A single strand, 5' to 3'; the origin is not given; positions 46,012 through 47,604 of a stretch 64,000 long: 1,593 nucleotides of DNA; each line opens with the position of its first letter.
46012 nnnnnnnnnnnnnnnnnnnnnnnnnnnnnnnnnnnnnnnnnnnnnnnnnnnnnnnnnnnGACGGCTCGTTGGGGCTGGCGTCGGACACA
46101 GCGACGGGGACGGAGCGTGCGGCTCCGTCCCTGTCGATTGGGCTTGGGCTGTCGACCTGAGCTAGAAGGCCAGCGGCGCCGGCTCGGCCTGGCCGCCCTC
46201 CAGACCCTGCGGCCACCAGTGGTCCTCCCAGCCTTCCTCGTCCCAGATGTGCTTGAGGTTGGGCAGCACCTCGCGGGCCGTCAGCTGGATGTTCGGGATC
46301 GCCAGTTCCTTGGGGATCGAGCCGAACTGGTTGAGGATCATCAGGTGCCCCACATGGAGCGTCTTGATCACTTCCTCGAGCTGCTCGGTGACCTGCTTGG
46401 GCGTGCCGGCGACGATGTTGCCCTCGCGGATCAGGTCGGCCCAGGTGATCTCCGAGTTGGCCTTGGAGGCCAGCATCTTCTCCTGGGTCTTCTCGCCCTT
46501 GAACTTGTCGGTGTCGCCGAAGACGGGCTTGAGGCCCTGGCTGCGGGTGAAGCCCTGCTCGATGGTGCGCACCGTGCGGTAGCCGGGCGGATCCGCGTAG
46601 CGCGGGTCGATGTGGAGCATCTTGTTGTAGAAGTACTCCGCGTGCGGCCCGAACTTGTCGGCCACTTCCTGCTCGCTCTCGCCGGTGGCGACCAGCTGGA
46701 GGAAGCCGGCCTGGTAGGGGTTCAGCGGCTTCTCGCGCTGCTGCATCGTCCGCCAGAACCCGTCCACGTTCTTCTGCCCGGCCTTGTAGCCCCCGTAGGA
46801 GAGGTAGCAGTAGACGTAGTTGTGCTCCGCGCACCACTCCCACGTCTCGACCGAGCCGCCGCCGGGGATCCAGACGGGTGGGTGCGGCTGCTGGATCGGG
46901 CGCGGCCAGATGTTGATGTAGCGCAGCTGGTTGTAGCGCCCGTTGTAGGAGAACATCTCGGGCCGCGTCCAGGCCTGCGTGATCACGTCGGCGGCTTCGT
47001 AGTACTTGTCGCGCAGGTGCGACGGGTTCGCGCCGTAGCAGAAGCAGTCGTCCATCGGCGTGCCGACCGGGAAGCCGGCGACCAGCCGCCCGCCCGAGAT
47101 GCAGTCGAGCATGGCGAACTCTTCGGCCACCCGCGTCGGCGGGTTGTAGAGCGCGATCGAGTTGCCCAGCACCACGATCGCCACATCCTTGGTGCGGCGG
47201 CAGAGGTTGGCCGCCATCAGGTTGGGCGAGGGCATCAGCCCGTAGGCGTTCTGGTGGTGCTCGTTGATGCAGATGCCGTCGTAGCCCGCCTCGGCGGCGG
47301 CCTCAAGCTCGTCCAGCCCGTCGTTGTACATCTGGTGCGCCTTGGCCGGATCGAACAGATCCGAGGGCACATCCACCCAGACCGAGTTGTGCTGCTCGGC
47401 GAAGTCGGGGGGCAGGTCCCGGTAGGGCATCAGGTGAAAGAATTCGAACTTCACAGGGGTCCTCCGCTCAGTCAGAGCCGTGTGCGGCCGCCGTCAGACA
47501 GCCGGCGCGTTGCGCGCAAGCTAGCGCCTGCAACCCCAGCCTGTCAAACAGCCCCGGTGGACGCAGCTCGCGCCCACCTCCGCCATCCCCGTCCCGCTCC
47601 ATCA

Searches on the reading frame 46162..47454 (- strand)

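Call 69: search_protein_families(library=pfam, proteins=[window:46162-47454:-], max_evalue=0.00001)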
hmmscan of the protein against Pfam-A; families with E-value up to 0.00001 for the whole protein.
window:46162-47454:- (430 aa): 1 family
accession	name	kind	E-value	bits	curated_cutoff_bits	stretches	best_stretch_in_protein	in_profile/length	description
PF00296.26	Bac_luciferase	-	1.1e-32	114.2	27.9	1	41-365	20-310/314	Luciferase-like monooxygenase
